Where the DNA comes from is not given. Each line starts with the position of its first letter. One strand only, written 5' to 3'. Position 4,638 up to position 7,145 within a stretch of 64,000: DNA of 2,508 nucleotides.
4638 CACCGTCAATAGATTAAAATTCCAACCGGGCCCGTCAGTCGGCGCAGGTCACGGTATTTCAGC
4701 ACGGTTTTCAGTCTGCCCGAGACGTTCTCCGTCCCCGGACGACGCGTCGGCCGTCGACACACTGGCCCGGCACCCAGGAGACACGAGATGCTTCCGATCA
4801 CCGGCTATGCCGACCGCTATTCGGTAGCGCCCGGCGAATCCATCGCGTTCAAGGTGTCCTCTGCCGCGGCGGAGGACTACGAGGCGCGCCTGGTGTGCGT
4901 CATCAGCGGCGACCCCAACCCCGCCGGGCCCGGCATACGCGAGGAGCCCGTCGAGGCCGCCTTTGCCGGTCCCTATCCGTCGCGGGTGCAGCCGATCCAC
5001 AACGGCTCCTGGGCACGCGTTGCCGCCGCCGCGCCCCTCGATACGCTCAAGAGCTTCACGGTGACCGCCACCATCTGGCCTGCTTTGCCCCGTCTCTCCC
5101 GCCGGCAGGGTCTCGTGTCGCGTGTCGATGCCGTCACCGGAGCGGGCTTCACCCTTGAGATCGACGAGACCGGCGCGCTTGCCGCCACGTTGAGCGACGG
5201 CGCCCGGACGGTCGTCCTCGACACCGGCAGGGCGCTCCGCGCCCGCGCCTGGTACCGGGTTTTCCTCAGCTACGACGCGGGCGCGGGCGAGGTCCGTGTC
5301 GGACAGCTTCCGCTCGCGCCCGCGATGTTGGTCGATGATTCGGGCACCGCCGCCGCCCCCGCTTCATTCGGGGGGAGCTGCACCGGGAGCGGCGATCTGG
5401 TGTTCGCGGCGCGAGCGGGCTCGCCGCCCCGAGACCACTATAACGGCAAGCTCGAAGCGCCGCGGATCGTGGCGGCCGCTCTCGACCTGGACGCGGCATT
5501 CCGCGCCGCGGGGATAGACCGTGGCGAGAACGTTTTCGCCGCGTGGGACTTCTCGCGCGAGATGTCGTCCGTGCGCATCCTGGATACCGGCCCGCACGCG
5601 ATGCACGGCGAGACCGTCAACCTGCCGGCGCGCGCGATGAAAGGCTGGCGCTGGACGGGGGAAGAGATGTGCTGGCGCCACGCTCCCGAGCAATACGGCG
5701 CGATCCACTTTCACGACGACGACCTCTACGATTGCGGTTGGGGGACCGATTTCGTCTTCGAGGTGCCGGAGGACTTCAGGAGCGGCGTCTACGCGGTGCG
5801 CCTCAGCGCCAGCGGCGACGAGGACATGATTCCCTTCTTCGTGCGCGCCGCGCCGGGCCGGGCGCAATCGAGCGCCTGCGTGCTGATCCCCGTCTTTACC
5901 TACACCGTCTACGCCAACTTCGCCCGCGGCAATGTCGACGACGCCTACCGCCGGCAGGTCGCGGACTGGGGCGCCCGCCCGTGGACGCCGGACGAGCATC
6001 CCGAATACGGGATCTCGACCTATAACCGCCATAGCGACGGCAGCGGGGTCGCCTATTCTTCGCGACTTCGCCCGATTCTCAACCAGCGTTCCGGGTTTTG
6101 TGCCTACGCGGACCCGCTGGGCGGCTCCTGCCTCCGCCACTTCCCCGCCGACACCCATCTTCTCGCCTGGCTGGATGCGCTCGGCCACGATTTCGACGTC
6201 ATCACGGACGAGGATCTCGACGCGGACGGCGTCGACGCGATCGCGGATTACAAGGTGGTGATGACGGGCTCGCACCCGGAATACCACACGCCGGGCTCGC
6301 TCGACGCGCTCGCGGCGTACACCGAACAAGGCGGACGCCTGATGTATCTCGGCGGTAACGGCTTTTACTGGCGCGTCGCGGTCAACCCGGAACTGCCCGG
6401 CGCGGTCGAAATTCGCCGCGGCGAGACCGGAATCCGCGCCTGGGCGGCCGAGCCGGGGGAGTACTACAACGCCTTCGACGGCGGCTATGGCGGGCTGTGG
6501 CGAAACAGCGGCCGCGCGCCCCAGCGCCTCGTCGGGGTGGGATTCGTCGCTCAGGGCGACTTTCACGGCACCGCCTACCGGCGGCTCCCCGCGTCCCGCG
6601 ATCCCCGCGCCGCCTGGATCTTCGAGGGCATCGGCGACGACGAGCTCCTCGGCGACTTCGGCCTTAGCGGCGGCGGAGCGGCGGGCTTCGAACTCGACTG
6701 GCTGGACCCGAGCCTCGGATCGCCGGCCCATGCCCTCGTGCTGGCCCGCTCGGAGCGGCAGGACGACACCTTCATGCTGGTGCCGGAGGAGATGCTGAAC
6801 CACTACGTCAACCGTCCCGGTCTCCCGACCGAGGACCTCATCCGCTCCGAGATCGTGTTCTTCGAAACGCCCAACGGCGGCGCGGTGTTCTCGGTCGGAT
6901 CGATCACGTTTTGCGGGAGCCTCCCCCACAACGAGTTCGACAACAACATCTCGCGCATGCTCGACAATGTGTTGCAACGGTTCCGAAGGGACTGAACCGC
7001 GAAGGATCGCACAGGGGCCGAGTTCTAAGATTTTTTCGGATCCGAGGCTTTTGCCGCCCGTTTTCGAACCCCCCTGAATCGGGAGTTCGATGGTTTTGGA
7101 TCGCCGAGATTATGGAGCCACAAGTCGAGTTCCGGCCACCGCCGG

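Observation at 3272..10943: Rieske oxygenase (with TRAP transporter) divergent from a DMFase-large-subunit-like gene and convergent with a non-CODH CoxMSL molybdenum hydroxylase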

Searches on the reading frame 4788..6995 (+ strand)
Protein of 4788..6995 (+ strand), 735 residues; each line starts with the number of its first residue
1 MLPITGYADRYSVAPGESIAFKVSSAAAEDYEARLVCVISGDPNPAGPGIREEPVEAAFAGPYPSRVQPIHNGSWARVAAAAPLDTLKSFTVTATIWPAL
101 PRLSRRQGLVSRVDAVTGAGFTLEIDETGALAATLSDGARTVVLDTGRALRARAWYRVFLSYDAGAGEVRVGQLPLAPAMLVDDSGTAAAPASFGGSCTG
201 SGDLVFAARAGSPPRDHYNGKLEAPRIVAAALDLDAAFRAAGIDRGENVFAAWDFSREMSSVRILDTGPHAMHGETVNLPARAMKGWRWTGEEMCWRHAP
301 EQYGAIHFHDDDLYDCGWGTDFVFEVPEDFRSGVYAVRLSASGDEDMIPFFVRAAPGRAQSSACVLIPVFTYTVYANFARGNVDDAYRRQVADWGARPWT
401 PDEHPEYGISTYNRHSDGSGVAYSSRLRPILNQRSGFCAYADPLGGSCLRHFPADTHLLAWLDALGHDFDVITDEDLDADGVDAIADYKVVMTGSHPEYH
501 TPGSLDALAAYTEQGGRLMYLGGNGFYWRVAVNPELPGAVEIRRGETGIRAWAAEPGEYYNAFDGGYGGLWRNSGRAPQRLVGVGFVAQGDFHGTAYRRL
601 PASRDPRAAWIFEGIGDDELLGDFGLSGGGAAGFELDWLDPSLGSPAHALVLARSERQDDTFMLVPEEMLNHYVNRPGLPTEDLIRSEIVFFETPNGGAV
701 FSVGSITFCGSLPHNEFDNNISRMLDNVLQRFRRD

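Call 3: search_protein_families(library=pfam, proteins=[window:4788-6995:+])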
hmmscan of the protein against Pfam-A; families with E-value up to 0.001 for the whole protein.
window:4788-6995:+ (735 aa): 2 families
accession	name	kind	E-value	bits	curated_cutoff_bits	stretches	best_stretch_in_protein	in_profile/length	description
PF20254.3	DMFA2_C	-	5.7e-96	322.6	27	1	282-717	2-372/374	N,N-dimethylformamidase beta subunit-like, C-terminal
PF13385.13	Laminin_G_3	-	6.3e-05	23.6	27.6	1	81-171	10-97/151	Concanavalin A-like lectin/glucanases superfamily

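Call 4: search_protein_families(library=ncbifam, proteins=[window:4788-6995:+])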
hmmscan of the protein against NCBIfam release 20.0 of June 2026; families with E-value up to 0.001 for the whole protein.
window:4788-6995:+ (735 aa): 0 families

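Call 6: search_solved_structures(query=window:4788-6995:+, show_alignments=2, max_evalue=0.01)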
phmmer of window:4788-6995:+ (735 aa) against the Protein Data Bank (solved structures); distinct sequences matched with E-value up to 0.01: 5.
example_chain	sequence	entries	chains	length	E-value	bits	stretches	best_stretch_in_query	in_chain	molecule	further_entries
8huy_A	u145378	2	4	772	1.2e-202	678.6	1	1-735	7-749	Chains: A,B | N-acetyl-(R)-beta-phenylalanine acylase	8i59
8i5a_A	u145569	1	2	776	1.3e-202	678.5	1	1-735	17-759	N-acetyl-(R)-beta-phenylalanine acylase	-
6lvb_A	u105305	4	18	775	9.4e-141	473.9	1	3-735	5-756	N,N-dimethylformamidase large subunit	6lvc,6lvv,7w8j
6lve_A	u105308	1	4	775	7.3e-140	471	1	3-735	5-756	N,N-dimethylformamidase large subunit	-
6lvd_A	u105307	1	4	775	1.8e-139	469.7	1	3-735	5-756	N,N-dimethylformamidase large subunit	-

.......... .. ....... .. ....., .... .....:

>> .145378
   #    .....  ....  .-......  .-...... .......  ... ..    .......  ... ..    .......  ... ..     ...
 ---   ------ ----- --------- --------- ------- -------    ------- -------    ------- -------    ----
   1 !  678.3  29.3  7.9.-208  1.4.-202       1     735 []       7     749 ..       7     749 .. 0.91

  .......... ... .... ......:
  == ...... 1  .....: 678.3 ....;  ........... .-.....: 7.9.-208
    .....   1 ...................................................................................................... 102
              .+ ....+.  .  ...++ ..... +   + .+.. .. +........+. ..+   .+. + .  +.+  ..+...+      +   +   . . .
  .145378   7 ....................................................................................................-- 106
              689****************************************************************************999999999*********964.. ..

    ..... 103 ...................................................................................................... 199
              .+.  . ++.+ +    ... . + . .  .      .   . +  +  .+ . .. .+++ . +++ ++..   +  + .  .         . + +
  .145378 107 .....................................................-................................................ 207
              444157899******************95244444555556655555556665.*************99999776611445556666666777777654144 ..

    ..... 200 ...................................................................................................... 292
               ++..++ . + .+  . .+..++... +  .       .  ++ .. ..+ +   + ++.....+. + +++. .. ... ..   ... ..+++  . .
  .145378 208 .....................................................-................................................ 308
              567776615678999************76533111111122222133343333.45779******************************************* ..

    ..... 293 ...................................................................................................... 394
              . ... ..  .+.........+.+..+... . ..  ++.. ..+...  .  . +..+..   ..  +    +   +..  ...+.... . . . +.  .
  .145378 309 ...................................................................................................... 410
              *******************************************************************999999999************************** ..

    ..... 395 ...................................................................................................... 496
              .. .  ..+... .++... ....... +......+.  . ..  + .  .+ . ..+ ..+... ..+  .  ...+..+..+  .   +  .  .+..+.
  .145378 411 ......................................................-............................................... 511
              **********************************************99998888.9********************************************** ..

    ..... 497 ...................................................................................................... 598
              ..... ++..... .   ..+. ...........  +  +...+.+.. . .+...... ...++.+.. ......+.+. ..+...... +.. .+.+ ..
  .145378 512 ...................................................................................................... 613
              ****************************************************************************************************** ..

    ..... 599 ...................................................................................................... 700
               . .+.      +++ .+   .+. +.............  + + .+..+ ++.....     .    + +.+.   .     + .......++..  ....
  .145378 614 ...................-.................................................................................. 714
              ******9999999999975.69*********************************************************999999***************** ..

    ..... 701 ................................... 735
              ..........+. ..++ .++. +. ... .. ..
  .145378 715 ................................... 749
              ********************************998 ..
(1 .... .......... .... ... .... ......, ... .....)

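Call 10: find_related_loci(query=window:4788-6995:+, collection=genome_contigs, flank=10000)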
Query window:4788-6995:+ (735 aa) in genome_contigs; peptide patterns used: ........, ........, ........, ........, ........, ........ (x = any residue, [..] = any of these).
477 stretches matched a pattern; 387 encode a relative of the query (tblastn E <= 1e-3); the best 80 are kept; 80 distinct loci.
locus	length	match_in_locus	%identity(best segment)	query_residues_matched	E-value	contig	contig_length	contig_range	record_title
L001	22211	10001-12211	92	1-733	0e+0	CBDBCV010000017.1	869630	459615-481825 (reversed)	MAG: Alphaproteobacteria bacterium isolate 0a395d48-fa07-49d0-ad8e-9481763700a5 genome assembly, contig: contig_17, whol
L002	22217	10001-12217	90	1-735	0e+0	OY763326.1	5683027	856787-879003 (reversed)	MAG: Alphaproteobacteria bacterium isolate a2cc6ff1-66e2-439d-8a67-f3e3a687b116 genome assembly, chromosome: 1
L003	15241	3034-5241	89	1-733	0e+0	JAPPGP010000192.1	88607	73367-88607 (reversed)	MAG: Defluviicoccus sp. isolate RHO1_bin_59 NODE_602_length_88607_cov_34.136225, whole genome shotgun sequence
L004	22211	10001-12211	89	1-734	0e+0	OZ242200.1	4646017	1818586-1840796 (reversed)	MAG: Alphaproteobacteria bacterium isolate c7213ef7-7b21-4b7f-b524-caa2f272e1da genome assembly, chromosome: 1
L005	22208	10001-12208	90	1-733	0e+0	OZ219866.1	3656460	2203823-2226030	MAG: Alphaproteobacteria bacterium isolate 558767b7-c9c4-4971-8057-2abcdc083aa7 genome assembly, chromosome: 2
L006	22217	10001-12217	88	1-735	0e+0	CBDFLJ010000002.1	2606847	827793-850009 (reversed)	MAG: Alphaproteobacteria bacterium isolate 1b7322cf-0fa0-4cdd-8357-c9917fa2ed58 genome assembly, contig: contig_2, whole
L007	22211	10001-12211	88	1-735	0e+0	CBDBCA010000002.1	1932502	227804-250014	MAG: Alphaproteobacteria bacterium isolate 48c0c1bc-ee5b-4fda-b559-4fcb29a961b4 genome assembly, contig: contig_2, whole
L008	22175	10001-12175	87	1-735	0e+0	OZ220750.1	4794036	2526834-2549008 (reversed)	MAG: Alphaproteobacteria bacterium isolate e85b98a5-d515-444b-a553-27111d8e7dd0 genome assembly, chromosome: 1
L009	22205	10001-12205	89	1-733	0e+0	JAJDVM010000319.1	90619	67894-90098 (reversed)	MAG: Defluviicoccus sp. isolate jk18x22bins.41 k141_5182, whole genome shotgun sequence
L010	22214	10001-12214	83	1-735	0e+0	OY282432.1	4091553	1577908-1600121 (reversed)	MAG: uncultured Candidatus Binatia bacterium isolate 81991fb1-66cf-4eb3-b653-309a223604dd genome assembly, chromosome: 1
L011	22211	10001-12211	82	1-735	0e+0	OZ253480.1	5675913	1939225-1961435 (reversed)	MAG: uncultured Candidatus Binatia bacterium isolate 01c1d691-c9b9-4499-9944-1e5a173e9d55 genome assembly, chromosome: 1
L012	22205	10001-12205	82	1-735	0e+0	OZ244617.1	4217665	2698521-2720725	MAG: uncultured Candidatus Binatia bacterium isolate c6e9418e-c58b-4f86-8f57-4900b675f3d0 genome assembly, chromosome: 1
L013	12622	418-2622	81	1-735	0e+0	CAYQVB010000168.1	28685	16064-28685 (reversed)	MAG TPA_asm: uncultured Ectothiorhodospiraceae bacterium isolate SRP338948_co1_143 genome assembly, contig: k141_83275,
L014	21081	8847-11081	79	1-733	0e+0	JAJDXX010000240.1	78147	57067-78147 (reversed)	MAG: Candidatus Binatia bacterium isolate jk18x27bins.63 k141_308426, whole genome shotgun sequence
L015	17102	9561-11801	79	1-735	0e+0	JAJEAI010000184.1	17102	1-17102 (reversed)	MAG: Candidatus Binatia bacterium isolate jk18x7bins.45 k141_2524749, whole genome shotgun sequence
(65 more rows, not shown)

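Call 15: find_encoding_contigs(protein=window:4788-6995:+, flank=10000, max_places=6)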
Protein window:4788-6995:+ (735 aa): 1 contig read that carries it; 1 place shown.
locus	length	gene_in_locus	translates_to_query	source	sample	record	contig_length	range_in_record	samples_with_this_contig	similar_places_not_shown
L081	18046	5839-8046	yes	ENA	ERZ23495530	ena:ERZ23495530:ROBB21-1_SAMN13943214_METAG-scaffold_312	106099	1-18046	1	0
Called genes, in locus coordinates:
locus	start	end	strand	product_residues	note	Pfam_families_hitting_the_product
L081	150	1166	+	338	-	PF26233:NicX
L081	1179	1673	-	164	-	PF04290:DctQ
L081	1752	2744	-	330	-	PF03480:DctP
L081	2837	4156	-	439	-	PF06808:DctM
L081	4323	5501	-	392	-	PF00355:Rieske, PF00848:Ring_hydroxyl_A, PF19112:VanA_C (weak)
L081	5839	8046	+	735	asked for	PF20254:DMFA2_C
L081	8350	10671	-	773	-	PF01315:Ald_Xan_dh_C, PF02738:MoCoBD_1, PF20256:MoCoBD_2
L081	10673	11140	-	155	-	PF00111:Fer2, PF01799:Fer2_2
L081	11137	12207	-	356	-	PF00941:FAD_binding_5, PF03450:CO_deh_flav_C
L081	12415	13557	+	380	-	PF01547:SBP_bac_1 (weak), PF13416:SBP_bac_8, PF13343:SBP_bac_6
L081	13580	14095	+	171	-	PF02776:TPP_enzyme_N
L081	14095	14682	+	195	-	PF02775:TPP_enzyme_C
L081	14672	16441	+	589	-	PF00528:BPD_transp_1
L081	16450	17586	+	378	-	PF00005:ABC_tran, PF13304:AAA_21 (faint), PF08402:TOBE_2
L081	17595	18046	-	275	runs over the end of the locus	PF02900:LigB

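Call 29: search_protein_families(library=pfam, proteins=[L001:8006-9382:-, L001:12337-14136:-, L002:9209-9730:-, L002:12257-14251:-, L004:8623-9855:+, L005:6685-7584:-, L005:8102-9487:+, L007:8320-9948:+, L008:7597-10014:-, L006:12263-13678:+])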
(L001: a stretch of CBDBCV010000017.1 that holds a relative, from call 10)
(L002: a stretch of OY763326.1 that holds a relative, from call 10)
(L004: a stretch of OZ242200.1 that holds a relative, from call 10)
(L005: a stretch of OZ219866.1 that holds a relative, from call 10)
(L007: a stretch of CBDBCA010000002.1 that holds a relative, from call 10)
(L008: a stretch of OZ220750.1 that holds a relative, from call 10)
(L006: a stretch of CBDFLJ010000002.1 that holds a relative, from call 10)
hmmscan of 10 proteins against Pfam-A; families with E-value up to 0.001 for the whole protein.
L001:8006-9382:- (458 aa): 1 family
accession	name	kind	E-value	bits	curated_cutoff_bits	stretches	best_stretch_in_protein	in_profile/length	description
PF13343.11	SBP_bac_6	-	3.5e-05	23.8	24.6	1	177-265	33-115/245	Bacterial extracellular solute-binding protein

L001:12337-14136:- (599 aa): 2 families
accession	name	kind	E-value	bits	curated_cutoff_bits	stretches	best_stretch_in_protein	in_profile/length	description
PF00999.27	Na_H_Exchanger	-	5.5e-60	203.6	26.2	1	20-378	4-374/375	Sodium/hydrogen exchanger, transmembrane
PF02254.24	TrkA_N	-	8.7e-23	81.3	23.8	1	406-519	1-114/116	TrkA-N domain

L002:9209-9730:- (173 aa): 1 family
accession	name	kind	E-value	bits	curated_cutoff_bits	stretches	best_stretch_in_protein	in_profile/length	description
PF01243.27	PNPOx_N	-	7.2e-17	62.3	28.1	1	22-140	1-117/120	Pyridoxamine 5'-phosphate oxidase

L002:12257-14251:- (664 aa): 1 family
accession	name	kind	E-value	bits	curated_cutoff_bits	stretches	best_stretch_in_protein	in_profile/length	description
PF00528.27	BPD_transp_1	-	3.8e-36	125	26.4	2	489-652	1-177/184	Binding-protein-dependent transport system inner membrane component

L004:8623-9855:+ (410 aa): 1 family
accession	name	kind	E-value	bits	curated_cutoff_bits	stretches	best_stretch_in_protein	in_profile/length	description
PF12006.13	DUF3500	-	3.5e-101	339.1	27.2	1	63-387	2-296/297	Protein of unknown function (DUF3500)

L005:6685-7584:- (299 aa): 1 family
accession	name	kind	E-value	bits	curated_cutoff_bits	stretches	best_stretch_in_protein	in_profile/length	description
PF01063.24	Aminotran_4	-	4.6e-45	154.6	28.5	1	33-258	2-223/223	Amino-transferase class IV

L005:8102-9487:+ (461 aa): 2 families
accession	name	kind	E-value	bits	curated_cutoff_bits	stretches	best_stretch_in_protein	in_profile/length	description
PF02371.22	Transposase_20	-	3.9e-23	82.1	21.3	1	303-387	2-85/87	Transposase IS116/IS110/IS902 family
PF01548.23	DEDD_Tnp_IS110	-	6.1e-22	78.5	29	1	59-206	1-152/155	Transposase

L007:8320-9948:+ (542 aa): 2 families
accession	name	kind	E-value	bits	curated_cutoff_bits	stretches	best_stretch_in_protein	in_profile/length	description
PF00501.34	AMP-binding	-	3.9e-65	220.6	29.9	1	48-403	2-383/384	AMP-binding enzyme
PF13193.12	AMP-binding_C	-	1.5e-16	61.5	24.5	1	454-529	1-76/76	AMP-binding enzyme C-terminal domain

L008:7597-10014:- (805 aa): 4 families
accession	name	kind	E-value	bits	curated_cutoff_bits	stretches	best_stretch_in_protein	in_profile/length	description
PF15902.12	Sortilin-Vps10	-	2.8e-12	46.6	33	2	548-674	2-118/446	Sortilin, neurotensin receptor 3,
PF15899.11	BNR_6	-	1.2e-06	28.4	27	0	549-560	1-12/14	BNR-Asp box repeat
PF02012.26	BNR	-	1.9e-06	27.5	27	0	656-666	1-11/12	BNR/Asp-box repeat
PF14870.12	PSII_BNR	-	7.2e-05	22.6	27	0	710-781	81-148/303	Photosynthesis system II assembly factor YCF48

L006:12263-13678:+ (471 aa): 1 family
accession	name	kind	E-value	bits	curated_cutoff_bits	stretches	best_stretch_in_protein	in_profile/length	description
PF01425.27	Amidase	-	0.00029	20.4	27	1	345-437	177-278/445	Amidase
